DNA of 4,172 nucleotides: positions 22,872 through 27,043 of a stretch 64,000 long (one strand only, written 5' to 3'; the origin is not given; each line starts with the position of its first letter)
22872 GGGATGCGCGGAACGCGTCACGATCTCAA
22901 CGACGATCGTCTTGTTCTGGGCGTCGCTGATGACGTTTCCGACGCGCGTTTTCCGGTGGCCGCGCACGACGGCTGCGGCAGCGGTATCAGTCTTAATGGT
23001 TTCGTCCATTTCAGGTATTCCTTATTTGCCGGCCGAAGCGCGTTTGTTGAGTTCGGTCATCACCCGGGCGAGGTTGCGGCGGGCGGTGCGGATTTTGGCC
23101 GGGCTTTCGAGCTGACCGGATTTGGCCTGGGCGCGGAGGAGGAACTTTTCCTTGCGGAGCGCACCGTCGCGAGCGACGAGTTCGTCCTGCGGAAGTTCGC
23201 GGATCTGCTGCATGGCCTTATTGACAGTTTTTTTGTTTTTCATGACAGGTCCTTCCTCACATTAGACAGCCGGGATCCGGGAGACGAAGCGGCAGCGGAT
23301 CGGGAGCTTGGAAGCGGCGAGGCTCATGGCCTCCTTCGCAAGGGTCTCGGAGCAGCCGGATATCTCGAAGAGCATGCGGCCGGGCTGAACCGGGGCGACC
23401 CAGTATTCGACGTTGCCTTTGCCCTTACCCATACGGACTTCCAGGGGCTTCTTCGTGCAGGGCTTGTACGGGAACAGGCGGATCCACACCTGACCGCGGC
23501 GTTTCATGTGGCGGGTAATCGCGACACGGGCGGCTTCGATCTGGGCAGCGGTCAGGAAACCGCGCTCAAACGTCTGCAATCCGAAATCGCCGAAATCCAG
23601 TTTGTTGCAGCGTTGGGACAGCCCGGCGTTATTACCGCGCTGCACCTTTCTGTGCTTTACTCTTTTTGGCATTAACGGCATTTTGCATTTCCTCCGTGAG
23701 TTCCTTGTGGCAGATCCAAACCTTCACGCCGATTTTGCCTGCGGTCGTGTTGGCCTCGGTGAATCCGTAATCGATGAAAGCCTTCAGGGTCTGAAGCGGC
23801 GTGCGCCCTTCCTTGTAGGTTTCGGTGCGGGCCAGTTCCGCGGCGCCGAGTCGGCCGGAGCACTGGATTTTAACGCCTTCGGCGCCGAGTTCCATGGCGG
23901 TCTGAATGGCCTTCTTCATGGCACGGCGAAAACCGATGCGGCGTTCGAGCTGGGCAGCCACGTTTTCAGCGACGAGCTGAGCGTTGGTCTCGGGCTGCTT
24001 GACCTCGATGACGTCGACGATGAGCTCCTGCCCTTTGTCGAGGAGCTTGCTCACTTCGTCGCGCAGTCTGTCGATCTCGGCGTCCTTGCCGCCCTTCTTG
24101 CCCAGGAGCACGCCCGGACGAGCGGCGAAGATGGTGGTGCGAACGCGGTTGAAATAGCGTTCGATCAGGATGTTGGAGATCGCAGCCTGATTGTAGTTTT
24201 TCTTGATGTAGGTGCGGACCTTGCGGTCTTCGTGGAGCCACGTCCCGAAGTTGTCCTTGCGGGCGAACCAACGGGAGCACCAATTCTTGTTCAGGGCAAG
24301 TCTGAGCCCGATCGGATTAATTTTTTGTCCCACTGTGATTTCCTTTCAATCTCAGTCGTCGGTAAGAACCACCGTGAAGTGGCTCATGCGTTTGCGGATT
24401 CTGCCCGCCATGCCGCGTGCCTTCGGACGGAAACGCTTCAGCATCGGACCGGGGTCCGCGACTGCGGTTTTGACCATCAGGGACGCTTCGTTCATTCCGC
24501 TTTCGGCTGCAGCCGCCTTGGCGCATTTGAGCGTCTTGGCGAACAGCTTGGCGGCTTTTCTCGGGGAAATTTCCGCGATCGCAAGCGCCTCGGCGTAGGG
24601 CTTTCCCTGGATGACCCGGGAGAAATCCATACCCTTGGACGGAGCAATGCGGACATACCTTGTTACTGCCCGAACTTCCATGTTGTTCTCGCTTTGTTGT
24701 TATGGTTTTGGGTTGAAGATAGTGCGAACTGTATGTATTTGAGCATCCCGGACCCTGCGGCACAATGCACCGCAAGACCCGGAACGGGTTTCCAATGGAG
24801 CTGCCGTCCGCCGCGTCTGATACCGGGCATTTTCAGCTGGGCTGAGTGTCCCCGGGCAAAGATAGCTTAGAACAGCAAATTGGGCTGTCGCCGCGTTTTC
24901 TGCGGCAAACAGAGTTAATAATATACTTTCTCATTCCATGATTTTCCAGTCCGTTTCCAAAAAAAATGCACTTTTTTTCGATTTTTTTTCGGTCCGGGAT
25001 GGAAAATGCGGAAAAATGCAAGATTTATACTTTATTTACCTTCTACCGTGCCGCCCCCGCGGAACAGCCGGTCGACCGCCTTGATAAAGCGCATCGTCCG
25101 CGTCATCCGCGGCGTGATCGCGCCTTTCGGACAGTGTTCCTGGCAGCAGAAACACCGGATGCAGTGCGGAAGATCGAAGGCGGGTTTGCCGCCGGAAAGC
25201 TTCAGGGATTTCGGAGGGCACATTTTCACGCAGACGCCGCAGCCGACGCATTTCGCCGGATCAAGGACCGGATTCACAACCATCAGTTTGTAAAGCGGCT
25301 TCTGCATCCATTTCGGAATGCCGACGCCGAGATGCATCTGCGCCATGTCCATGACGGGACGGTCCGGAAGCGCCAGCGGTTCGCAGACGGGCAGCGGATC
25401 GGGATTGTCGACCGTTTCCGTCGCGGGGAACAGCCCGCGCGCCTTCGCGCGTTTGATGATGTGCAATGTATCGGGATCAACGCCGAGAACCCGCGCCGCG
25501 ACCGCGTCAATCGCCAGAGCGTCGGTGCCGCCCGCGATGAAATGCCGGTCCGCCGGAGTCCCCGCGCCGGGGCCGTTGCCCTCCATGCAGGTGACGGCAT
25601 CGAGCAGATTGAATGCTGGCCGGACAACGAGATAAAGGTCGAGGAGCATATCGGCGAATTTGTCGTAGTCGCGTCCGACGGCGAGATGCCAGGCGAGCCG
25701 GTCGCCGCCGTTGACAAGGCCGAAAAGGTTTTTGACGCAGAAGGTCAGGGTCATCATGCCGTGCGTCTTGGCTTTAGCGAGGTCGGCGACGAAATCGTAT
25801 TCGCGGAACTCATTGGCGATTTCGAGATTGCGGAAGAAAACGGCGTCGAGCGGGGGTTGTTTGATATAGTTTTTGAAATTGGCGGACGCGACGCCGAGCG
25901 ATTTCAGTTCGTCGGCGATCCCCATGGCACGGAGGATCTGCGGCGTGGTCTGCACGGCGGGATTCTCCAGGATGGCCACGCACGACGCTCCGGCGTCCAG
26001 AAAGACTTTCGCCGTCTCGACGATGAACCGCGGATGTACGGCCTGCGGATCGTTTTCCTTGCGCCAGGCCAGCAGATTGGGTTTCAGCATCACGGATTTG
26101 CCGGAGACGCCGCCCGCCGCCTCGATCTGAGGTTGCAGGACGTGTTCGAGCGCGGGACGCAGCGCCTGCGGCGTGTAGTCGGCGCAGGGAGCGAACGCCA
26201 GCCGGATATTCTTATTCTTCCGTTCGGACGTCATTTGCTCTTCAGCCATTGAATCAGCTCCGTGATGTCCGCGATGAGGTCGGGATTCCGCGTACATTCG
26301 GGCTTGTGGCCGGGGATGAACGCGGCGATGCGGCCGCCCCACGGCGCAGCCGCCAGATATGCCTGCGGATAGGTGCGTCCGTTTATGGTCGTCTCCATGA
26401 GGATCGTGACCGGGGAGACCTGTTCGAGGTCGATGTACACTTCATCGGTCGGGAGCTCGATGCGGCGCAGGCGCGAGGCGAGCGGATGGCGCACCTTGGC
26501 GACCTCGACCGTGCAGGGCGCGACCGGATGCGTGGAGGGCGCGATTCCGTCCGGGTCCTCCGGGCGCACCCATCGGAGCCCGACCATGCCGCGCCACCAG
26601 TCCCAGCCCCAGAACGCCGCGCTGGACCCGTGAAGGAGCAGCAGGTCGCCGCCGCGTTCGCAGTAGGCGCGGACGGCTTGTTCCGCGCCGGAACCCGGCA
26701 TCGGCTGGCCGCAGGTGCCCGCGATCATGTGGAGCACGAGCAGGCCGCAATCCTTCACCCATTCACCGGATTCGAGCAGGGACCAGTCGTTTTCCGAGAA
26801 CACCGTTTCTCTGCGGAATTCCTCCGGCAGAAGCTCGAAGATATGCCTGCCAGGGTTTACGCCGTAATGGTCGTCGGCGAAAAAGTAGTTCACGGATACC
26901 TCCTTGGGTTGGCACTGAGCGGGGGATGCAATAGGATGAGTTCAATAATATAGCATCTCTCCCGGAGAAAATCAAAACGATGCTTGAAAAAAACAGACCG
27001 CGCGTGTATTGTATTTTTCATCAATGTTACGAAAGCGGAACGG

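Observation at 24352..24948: S10 operon broken between rpsS and rplV, with its own promoter and a ~230-nt multi-hairpin leader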

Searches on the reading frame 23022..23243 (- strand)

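Call 83: search_protein_families(library=pfam, proteins=[window:23022-23243:-], max_evalue=0.00001)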
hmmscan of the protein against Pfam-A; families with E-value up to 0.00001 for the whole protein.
window:23022-23243:- (73 aa): 1 family
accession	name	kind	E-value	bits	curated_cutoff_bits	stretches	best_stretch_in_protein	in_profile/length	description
PF00831.28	Ribosomal_L29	-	8.8e-16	58.1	24.5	1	13-68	2-57/57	Ribosomal L29 protein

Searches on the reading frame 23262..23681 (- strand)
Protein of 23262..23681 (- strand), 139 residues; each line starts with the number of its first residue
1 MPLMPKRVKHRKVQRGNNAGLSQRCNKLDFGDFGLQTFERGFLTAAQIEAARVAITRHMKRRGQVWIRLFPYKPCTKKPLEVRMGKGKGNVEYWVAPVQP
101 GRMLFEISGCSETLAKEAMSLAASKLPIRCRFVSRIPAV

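Call 6: search_protein_families(library=pfam, proteins=[window:23262-23681:-])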
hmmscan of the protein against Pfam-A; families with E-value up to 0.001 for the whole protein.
window:23262-23681:- (139 aa): 1 family
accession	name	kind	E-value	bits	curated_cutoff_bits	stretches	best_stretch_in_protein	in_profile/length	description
PF00252.24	Ribosomal_L16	-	3.7e-51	173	27.9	1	5-133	1-132/132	Ribosomal protein L16p/L10e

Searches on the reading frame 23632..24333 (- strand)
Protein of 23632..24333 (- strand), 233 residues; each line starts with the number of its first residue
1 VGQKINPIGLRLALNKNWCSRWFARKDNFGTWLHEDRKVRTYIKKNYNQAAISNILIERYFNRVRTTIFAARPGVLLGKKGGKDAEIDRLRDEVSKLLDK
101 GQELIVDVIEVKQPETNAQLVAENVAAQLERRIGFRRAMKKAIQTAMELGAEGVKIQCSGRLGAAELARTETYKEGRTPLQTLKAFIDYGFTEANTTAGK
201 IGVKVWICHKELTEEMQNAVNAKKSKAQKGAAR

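Call 6: search_protein_families(library=pfam, proteins=[window:23632-24333:-])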
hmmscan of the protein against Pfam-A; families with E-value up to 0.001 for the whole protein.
window:23632-24333:- (233 aa): 3 families
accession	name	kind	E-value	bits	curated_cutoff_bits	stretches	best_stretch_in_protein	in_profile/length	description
PF00189.25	Ribosomal_S3_C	-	7.1e-36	123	34.1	1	125-207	1-83/83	Ribosomal protein S3, C-terminal domain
PF07650.23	KH_2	-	1.3e-11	44.6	22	1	38-115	1-77/78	KH domain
PF05316.17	VAR1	-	6.5e-06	26.8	33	1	130-209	119-194/195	Mitochondrial ribosomal protein (VAR1)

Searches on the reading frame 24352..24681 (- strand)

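Call 6: search_protein_families(library=pfam, proteins=[window:24352-24681:-])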
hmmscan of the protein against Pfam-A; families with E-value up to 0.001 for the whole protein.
window:24352-24681:- (109 aa): 1 family
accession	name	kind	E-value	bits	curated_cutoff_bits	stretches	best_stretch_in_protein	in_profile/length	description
PF00237.24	Ribosomal_L22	-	5.6e-29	100.8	28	1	5-107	1-104/104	Ribosomal protein L22p/L17e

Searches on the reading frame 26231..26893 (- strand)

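Call 6: search_protein_families(library=pfam, proteins=[window:26231-26893:-])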
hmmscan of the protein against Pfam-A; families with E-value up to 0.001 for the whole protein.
window:26231-26893:- (220 aa): 1 family
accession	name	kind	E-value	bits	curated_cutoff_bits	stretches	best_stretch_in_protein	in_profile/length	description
PF06283.17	ThuA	-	1.3e-15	58.7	33.4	1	36-216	39-208/209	Trehalose utilisation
